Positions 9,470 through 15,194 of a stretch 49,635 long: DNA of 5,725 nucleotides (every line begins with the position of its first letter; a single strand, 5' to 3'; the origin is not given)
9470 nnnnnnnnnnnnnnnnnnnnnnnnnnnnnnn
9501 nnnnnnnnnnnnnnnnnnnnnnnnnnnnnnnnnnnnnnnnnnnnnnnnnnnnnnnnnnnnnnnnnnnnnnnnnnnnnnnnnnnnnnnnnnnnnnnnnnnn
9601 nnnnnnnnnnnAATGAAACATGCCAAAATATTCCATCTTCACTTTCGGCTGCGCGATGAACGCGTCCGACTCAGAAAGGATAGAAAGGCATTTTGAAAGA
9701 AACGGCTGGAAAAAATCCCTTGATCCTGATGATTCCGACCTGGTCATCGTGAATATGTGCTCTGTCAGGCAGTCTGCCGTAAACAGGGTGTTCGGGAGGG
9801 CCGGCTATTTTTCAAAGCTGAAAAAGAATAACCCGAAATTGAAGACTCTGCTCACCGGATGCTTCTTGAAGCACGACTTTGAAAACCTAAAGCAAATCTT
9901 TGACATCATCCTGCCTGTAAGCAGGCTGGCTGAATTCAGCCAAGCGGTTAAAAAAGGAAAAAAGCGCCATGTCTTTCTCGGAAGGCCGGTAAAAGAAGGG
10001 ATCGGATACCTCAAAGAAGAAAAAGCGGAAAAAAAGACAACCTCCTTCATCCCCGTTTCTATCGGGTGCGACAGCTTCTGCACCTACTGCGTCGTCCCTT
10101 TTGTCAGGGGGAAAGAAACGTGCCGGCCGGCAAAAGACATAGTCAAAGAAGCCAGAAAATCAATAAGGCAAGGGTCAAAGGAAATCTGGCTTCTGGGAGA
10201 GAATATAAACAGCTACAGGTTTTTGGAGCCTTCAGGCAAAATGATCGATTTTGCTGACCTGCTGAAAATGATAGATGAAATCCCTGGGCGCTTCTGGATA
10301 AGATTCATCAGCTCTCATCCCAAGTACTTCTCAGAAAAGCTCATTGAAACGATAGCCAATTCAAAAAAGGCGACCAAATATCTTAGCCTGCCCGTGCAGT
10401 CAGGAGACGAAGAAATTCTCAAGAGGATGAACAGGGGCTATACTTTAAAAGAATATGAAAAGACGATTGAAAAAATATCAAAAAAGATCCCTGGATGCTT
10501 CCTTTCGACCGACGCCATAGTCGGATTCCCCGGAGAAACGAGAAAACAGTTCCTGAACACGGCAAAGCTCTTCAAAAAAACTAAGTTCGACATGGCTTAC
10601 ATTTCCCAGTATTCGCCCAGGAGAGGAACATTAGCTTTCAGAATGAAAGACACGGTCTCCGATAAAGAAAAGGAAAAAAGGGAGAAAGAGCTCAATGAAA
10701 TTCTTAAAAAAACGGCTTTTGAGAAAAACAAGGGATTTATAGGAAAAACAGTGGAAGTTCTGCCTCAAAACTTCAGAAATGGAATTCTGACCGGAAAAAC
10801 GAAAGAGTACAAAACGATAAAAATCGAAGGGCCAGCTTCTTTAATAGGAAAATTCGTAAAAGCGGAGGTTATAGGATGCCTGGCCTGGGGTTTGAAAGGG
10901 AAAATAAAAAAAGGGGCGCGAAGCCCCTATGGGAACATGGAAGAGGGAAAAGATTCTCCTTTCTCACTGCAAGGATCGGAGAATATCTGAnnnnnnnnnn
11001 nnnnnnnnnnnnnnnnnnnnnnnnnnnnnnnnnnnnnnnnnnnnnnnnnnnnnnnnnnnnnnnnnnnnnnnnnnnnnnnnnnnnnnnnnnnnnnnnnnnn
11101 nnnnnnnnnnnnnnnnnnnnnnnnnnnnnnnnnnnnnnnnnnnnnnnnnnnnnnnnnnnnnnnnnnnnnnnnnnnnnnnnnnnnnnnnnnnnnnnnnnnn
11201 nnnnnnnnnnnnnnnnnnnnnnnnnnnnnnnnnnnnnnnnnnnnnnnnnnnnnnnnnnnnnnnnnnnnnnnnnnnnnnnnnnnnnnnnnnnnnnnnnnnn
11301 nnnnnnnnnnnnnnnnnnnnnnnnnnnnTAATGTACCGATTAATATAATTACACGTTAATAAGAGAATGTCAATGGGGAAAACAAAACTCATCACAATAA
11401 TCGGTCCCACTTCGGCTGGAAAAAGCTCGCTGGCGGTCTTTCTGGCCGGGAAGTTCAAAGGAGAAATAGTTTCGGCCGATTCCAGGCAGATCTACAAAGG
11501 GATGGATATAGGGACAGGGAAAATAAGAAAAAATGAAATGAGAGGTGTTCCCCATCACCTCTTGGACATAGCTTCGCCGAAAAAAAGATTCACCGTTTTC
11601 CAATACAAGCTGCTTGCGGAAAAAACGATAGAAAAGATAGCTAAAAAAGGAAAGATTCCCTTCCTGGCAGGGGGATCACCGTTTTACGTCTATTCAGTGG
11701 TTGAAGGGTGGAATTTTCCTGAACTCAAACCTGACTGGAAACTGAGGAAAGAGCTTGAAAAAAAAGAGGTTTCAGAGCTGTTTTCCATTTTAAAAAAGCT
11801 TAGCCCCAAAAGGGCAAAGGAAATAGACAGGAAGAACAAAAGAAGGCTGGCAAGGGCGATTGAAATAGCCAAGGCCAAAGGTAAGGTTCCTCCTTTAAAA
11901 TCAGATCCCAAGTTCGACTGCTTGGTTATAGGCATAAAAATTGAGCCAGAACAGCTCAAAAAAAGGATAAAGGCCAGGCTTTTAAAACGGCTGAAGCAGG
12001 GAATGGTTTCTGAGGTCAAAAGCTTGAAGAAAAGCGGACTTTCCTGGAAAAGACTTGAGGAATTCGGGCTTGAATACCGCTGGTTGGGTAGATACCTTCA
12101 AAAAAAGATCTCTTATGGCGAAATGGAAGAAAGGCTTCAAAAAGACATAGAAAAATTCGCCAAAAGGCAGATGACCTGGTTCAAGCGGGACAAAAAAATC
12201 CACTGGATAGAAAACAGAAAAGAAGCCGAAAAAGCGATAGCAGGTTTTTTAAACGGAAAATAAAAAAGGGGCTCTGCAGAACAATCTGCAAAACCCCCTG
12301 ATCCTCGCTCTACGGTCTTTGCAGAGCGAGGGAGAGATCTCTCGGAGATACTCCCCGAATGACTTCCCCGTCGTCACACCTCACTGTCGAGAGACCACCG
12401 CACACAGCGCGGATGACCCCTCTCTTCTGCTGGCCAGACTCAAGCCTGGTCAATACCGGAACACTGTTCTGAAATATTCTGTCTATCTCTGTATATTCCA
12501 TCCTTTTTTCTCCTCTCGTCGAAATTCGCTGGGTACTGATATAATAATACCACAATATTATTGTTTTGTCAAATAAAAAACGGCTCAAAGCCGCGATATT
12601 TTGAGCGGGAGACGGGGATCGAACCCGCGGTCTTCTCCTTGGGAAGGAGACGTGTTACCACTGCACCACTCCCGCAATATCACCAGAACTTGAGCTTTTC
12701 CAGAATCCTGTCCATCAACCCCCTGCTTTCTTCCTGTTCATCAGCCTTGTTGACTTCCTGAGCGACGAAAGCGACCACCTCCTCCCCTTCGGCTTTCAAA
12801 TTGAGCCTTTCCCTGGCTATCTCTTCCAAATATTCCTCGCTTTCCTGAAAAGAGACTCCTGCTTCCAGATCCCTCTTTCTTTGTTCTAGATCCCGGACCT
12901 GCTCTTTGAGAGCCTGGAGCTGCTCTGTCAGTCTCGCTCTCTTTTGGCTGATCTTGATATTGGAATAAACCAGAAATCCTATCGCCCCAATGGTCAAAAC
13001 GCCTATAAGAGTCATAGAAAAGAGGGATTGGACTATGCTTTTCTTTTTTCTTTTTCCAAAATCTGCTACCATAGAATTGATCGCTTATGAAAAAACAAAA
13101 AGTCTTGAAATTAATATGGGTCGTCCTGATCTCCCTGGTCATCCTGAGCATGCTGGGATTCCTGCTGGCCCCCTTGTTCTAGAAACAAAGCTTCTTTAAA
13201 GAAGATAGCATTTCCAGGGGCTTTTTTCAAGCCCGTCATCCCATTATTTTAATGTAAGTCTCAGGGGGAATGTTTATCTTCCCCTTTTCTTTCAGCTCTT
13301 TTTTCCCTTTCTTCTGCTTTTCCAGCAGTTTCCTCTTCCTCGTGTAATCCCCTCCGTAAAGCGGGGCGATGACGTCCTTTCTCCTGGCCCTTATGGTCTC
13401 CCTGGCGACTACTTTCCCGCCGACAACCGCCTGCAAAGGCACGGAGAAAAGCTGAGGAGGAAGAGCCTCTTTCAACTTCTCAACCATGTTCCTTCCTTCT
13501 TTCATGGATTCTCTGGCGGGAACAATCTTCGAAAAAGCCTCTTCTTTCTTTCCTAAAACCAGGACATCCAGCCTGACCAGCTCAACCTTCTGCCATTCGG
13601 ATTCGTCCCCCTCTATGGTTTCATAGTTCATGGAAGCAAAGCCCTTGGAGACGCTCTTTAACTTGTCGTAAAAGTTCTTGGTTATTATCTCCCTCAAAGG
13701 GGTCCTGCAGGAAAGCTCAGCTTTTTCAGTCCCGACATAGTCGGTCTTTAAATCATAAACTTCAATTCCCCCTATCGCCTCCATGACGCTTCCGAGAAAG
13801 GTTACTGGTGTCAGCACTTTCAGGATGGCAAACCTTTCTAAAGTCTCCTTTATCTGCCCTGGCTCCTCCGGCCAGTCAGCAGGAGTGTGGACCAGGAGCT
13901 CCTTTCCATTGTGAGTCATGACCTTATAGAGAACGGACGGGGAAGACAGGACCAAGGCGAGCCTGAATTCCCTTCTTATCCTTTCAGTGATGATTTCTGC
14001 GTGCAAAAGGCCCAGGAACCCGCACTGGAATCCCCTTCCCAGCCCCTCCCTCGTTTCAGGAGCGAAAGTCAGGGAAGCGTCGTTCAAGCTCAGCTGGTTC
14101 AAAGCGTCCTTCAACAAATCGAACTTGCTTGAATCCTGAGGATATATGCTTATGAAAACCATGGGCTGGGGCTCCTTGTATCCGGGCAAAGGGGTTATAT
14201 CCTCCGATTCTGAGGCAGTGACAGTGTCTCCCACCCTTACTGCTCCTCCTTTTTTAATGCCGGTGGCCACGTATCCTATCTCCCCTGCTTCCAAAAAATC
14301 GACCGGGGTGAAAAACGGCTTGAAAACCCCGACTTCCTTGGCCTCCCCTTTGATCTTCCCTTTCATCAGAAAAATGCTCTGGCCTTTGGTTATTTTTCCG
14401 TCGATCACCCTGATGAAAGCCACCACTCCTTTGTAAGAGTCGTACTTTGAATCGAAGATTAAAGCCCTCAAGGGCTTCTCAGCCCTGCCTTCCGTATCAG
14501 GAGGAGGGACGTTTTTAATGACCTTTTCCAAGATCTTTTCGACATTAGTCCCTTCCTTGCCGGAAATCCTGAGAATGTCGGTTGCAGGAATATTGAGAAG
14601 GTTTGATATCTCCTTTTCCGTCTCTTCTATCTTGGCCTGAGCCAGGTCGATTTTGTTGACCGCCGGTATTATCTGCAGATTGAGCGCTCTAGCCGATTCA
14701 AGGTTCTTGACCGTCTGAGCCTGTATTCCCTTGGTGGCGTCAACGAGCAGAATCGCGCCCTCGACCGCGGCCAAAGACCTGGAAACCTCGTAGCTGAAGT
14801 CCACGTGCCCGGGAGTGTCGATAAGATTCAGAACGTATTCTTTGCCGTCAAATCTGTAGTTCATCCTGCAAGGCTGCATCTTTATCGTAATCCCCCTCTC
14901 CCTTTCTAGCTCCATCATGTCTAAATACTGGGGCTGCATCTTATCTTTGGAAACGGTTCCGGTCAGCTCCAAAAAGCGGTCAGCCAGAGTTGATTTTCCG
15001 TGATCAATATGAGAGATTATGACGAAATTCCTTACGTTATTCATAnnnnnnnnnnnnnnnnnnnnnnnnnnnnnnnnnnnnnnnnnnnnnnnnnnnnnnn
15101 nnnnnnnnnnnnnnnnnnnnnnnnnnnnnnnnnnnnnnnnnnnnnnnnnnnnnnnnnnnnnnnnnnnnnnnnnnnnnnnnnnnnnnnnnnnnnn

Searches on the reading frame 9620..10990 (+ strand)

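Call 46: search_protein_families(library=pfam, proteins=[window:9620-10990:+], max_evalue=0.00001)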
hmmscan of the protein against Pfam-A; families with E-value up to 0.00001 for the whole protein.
window:9620-10990:+ (456 aa): 3 families
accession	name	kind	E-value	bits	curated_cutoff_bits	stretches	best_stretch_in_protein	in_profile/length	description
PF04055.27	Radical_SAM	-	3.8e-25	89.4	29.5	1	145-317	2-165/166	Radical SAM superfamily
PF00919.26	UPF0004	-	3.7e-20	72.2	27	1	3-94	1-90/98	Uncharacterized protein family UPF0004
PF01938.26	TRAM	-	1.6e-06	28.3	21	1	377-429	9-60/61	TRAM domain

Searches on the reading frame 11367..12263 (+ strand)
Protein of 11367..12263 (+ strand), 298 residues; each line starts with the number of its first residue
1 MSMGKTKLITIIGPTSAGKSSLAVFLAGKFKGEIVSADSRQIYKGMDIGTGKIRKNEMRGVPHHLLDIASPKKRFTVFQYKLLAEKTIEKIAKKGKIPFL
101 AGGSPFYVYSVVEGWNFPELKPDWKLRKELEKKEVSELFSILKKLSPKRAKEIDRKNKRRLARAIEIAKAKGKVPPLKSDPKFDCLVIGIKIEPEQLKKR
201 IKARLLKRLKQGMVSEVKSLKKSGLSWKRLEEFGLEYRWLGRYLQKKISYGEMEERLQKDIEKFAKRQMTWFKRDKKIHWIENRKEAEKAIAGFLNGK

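Call 46: search_protein_families(library=pfam, proteins=[window:11367-12263:+], max_evalue=0.00001)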
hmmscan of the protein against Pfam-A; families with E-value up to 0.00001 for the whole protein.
window:11367-12263:+ (298 aa): 1 family
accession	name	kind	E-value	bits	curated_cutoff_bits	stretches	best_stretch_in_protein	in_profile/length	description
PF01715.23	IPPT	-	6.3e-65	219.7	23.6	1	41-275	1-243/243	IPP transferase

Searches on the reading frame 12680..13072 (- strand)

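Call 46: search_protein_families(library=pfam, proteins=[window:12680-13072:-], max_evalue=0.00001)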
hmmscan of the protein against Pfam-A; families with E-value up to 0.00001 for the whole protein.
window:12680-13072:- (130 aa): 1 family
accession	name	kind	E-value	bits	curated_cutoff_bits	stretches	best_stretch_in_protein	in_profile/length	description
PF04977.20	DivIC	-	9.3e-11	41.8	28.9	1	36-103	17-78/80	Septum formation initiator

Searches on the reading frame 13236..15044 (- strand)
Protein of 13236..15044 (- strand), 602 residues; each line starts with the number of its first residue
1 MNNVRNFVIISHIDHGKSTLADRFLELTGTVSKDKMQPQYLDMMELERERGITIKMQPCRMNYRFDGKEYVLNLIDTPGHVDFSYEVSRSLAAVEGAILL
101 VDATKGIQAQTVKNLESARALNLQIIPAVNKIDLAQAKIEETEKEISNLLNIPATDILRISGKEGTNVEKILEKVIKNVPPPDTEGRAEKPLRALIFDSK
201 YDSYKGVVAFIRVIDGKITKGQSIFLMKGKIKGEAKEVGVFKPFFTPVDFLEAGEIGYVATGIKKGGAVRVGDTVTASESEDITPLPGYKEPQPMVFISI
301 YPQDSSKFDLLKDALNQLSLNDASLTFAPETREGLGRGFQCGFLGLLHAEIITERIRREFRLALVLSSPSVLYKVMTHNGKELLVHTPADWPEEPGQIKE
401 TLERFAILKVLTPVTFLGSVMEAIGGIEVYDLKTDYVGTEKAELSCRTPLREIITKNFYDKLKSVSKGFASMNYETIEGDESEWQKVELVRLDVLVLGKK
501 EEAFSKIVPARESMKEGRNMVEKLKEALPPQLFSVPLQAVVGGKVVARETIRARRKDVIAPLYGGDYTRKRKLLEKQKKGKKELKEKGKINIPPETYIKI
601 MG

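Call 47: search_protein_families(library=pfam, proteins=[window:13236-15044:-], max_evalue=0.00001)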
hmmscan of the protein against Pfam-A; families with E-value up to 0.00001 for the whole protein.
window:13236-15044:- (602 aa): 7 families
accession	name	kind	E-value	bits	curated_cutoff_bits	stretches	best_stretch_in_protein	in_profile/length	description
PF00009.33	GTP_EFTU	-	1.6e-54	184.8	26.5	1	3-181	2-188/188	Elongation factor Tu GTP binding domain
PF06421.17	LepA_C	-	7.9e-37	126.1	29.7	1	498-601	3-106/107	GTP-binding protein LepA C-terminus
PF03144.31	GTP_EFTU_D2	-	1.9e-10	41.4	30.3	1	206-276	1-73/73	Elongation factor Tu domain 2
PF00679.30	EFG_C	-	1.2e-07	32.1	27.9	1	403-489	4-83/89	Elongation factor G C-terminus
PF14492.12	EFG_III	-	3.5e-07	30.6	27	1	292-365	2-72/75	Elongation Factor G, domain III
PF00071.28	Ras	-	1.8e-06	28.1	21.6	1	46-179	24-160/162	Ras family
PF22042.2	EF-G_D2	-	5e-06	27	27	0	191-231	1-39/84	Elongation factor G domain 2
